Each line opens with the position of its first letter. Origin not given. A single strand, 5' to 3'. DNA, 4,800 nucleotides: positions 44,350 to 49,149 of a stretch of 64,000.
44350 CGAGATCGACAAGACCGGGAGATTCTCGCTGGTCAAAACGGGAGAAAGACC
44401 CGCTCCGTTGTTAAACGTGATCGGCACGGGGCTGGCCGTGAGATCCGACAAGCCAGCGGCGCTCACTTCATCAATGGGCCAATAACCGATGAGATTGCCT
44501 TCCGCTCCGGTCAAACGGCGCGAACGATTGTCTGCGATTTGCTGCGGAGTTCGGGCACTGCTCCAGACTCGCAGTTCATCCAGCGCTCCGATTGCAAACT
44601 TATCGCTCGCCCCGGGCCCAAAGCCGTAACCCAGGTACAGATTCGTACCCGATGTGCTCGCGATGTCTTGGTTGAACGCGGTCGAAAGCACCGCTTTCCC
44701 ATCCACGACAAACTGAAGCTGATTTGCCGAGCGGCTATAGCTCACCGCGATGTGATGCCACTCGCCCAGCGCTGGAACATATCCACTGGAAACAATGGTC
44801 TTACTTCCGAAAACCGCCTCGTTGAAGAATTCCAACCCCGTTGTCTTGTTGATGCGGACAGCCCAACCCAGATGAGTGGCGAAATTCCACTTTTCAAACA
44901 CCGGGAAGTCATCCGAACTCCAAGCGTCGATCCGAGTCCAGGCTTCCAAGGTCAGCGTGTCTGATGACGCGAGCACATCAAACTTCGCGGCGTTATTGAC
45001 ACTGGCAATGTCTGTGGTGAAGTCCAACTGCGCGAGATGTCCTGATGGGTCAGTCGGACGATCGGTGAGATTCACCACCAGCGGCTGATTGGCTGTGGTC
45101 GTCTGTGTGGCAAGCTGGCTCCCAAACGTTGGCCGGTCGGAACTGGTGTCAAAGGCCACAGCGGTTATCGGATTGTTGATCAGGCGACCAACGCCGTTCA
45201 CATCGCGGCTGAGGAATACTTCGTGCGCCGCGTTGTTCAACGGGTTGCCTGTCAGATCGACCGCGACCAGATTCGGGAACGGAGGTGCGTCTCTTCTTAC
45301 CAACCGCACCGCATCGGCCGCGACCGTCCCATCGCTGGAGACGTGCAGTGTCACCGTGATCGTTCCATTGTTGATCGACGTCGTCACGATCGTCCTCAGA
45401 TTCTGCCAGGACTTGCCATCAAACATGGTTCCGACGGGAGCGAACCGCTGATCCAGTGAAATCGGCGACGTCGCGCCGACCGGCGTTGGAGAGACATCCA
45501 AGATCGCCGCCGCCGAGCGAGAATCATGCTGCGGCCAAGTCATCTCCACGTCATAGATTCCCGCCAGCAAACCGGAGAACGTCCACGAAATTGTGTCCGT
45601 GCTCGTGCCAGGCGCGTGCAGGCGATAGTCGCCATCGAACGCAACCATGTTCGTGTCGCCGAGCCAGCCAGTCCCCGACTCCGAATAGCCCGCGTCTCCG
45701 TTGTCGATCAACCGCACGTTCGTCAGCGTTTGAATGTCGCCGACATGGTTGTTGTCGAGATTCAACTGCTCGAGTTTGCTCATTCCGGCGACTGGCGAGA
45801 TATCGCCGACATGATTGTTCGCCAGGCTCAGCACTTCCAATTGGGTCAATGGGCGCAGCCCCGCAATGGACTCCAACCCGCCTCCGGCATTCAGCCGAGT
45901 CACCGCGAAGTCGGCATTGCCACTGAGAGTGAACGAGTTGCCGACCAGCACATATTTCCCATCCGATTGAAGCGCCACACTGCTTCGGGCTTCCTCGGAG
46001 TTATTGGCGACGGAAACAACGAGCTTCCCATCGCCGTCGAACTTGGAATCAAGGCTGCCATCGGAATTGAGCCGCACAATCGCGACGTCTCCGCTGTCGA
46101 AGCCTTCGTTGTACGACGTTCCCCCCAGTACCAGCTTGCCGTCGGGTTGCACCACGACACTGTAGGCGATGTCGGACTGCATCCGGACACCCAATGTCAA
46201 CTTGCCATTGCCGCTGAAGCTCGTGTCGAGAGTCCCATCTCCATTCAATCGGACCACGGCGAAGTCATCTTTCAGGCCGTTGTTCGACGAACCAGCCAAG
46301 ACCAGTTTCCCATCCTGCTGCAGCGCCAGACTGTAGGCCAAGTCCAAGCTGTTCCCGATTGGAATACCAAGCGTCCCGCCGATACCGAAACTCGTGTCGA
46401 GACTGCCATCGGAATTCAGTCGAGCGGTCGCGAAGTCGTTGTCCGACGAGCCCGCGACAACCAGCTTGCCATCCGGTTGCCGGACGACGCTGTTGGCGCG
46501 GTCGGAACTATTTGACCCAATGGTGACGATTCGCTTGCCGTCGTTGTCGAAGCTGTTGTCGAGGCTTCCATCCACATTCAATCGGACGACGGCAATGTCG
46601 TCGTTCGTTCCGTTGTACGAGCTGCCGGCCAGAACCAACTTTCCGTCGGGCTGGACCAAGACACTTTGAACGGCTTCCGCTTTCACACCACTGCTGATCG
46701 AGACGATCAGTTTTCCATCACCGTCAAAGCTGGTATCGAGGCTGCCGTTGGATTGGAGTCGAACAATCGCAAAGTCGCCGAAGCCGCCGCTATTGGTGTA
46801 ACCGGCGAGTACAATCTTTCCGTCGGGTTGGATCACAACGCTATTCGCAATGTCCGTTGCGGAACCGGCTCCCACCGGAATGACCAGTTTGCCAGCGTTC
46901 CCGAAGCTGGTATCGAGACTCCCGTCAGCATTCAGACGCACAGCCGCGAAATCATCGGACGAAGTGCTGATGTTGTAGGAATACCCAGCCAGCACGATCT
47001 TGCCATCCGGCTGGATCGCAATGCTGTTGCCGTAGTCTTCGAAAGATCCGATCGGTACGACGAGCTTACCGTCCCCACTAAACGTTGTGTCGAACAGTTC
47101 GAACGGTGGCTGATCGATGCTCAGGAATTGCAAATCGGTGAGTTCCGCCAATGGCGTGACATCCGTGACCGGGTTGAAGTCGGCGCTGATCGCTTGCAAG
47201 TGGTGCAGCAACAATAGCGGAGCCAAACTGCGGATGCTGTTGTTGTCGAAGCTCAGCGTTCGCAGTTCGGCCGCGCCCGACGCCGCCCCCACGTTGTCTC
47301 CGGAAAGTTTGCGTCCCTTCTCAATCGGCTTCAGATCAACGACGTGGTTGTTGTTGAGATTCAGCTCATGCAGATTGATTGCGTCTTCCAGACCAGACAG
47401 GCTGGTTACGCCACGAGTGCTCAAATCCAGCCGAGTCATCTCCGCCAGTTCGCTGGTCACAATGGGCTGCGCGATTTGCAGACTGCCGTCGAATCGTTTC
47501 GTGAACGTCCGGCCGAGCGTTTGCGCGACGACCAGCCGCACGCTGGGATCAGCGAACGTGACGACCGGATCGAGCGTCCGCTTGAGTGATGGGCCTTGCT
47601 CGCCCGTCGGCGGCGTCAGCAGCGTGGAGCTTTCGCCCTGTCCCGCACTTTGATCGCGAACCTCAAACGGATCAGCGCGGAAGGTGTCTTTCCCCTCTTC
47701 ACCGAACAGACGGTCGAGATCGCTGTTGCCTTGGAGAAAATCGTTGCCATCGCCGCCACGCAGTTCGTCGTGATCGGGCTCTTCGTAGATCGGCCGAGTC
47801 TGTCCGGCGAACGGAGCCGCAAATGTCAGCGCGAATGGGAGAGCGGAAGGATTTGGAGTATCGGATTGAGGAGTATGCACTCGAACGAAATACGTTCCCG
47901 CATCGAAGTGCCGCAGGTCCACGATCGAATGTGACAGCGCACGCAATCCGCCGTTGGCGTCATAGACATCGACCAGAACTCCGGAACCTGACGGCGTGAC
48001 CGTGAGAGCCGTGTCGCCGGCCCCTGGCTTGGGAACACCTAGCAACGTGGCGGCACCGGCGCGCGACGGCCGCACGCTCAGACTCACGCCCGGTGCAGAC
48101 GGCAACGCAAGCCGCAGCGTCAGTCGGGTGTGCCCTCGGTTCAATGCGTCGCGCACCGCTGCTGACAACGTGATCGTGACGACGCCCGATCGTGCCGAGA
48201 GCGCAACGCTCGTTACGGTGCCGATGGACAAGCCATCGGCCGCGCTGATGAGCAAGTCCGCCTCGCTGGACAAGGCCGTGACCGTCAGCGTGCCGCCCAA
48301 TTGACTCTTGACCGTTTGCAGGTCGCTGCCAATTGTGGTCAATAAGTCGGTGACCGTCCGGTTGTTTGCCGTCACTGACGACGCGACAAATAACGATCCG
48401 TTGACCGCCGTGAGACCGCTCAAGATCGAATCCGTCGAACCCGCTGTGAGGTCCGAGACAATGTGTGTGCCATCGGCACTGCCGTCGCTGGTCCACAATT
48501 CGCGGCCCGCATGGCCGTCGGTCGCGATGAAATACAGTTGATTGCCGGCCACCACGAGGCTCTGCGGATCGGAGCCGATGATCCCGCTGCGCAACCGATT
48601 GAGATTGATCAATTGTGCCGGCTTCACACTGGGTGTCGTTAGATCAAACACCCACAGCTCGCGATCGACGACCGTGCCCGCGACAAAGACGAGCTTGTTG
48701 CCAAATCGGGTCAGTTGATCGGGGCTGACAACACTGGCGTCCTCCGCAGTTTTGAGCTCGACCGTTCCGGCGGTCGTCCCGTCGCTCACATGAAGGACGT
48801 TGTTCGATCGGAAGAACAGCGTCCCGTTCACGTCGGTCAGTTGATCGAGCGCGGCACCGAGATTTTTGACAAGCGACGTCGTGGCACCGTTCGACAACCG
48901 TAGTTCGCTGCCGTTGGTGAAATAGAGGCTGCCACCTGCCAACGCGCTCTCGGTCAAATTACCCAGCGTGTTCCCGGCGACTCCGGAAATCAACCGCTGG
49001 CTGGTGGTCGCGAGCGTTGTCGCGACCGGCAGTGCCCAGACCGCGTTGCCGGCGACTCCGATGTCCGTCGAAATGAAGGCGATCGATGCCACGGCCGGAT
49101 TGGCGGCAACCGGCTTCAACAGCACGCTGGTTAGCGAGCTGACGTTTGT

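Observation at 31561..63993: Uninterrupted ORF of at least 10,810 codons (32.4 kb), still open at the window edge: a mega-protein mixing bacterial RTX with eukaryote-like adhesion modules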

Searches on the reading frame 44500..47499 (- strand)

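Call 5: search_protein_families(library=pfam, proteins=[window:44500-47499:-], max_evalue=0.01)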
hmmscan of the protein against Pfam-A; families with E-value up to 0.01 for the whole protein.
window:44500-47499:- (1000 aa): 10 families
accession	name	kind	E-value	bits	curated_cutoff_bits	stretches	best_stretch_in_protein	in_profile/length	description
PF17164.10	DUF5122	-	3.1e-76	251.7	27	7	224-258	1-36/36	Domain of unknown function (DUF5122) beta-propeller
PF13385.13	Laminin_G_3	-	2.8e-22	79.9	27.6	1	842-989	13-151/151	Concanavalin A-like lectin/glucanases superfamily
PF12799.13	LRR_4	-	3.8e-20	71.9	27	3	552-594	1-44/44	Leucine Rich repeats (2 copies)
PF25275.1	Golvesin_C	-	2.2e-11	44.4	31.6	1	597-735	2-132/132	Golvesin C-terminal domain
PF02210.31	Laminin_G_2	-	1.8e-07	32.1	22.9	1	899-957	40-97/126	Laminin G domain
PF00400.38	WD40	-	2.9e-06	28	27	0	326-354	6-33/39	WD domain, G-beta repeat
PF23211.1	LRR_LRWD1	-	3.3e-05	24.1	28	0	78-133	43-98/190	Leucine-rich repeat and WD repeat-containing protein 1, LRR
PF13855.12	LRR_8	-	5e-05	23.4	27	1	551-585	24-60/61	Leucine rich repeat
PF19559.6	DUF6081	-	0.002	17.8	25.9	1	911-940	176-205/272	Family of unknown function (DUF6081)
PF00560.39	LRR_1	-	0.0088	16.4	20.6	0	42-56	1-15/23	Leucine Rich Repeat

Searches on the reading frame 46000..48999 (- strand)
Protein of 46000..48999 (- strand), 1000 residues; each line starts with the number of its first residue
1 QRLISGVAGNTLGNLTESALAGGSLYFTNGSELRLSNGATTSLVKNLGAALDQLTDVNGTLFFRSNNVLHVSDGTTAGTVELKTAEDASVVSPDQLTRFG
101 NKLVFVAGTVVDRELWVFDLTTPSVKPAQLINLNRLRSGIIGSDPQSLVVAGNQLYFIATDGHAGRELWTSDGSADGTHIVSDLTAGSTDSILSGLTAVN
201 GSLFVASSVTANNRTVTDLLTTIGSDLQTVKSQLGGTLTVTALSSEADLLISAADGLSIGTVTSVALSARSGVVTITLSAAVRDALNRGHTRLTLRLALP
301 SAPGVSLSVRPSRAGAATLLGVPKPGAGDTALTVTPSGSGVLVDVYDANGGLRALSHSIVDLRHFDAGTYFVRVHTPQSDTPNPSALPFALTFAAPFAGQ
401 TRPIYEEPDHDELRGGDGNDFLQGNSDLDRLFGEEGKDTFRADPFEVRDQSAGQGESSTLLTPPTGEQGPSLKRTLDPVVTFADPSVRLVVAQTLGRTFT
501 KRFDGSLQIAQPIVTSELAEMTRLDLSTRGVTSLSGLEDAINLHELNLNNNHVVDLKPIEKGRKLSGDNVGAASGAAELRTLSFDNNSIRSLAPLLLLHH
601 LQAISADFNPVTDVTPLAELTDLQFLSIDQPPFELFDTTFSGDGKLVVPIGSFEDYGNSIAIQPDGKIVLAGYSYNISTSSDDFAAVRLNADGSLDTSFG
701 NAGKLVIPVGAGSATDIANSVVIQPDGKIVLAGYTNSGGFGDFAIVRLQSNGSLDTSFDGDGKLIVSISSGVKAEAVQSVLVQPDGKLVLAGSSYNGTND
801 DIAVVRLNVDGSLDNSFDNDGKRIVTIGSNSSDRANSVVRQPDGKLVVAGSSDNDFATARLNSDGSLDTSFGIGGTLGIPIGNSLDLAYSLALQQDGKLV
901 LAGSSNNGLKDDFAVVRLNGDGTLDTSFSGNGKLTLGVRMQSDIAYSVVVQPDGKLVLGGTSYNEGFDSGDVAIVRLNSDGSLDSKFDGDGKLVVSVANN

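Call 4: search_protein_families(library=pfam, proteins=[window:46000-48999:-], max_evalue=0.01)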
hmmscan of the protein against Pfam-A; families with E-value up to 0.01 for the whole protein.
window:46000-48999:- (1000 aa): 4 families
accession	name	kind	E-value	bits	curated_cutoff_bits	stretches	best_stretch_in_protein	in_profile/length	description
PF17164.10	DUF5122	-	3.2e-71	235.7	27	6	724-758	1-36/36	Domain of unknown function (DUF5122) beta-propeller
PF12799.13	LRR_4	-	9.5e-09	35.7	27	2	522-560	4-43/44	Leucine Rich repeats (2 copies)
PF00353.25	HemolysinCabind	-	3e-06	27.5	23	1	410-439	6-35/36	RTX calcium-binding nonapeptide repeat (4 copies)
PF00400.38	WD40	-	4.7e-06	27.4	27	0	826-854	6-33/39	WD domain, G-beta repeat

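Call 17: search_protein_families(library=ncbifam, proteins=[window:46000-48999:-], max_evalue=0.01)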
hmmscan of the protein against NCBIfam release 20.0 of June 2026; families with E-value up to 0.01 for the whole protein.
window:46000-48999:- (1000 aa): 7 families
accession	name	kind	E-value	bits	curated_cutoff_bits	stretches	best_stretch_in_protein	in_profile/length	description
TIGR02608.1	delta_60_rpt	domain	1.6e-104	341.6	76.5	6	655-709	1-54/55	delta-60 repeat domain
TIGR04534.2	ELWxxDGT_rpt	domain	1e-21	76.7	65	1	153-199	1-47/47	ELWxxDGT repeat protein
NF033188.1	internalin_H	exception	1.1e-12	47.4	1050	1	507-629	64-194/548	InlH/InlC2 family class 1 internalin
NF033189.1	internalin_A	exception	1.8e-07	29.9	1600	1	508-628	283-411/799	class 1 internalin InlA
NF033190.2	inl_like_NEAT_1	exception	3.5e-06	25.6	1275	0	571-628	410-467/754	NEAT domain-containing leucine-rich repeat protein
TIGR03027.2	pepcterm_export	equivalog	0.00055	19.7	180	0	933-958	10-35/169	XrtA/PEP-CTERM system exopolysaccharide export protein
TIGR04183.1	Por_Secre_tail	domain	0.0017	18.3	23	0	323-378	3-62/72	T9SS type A sorting domain-containing protein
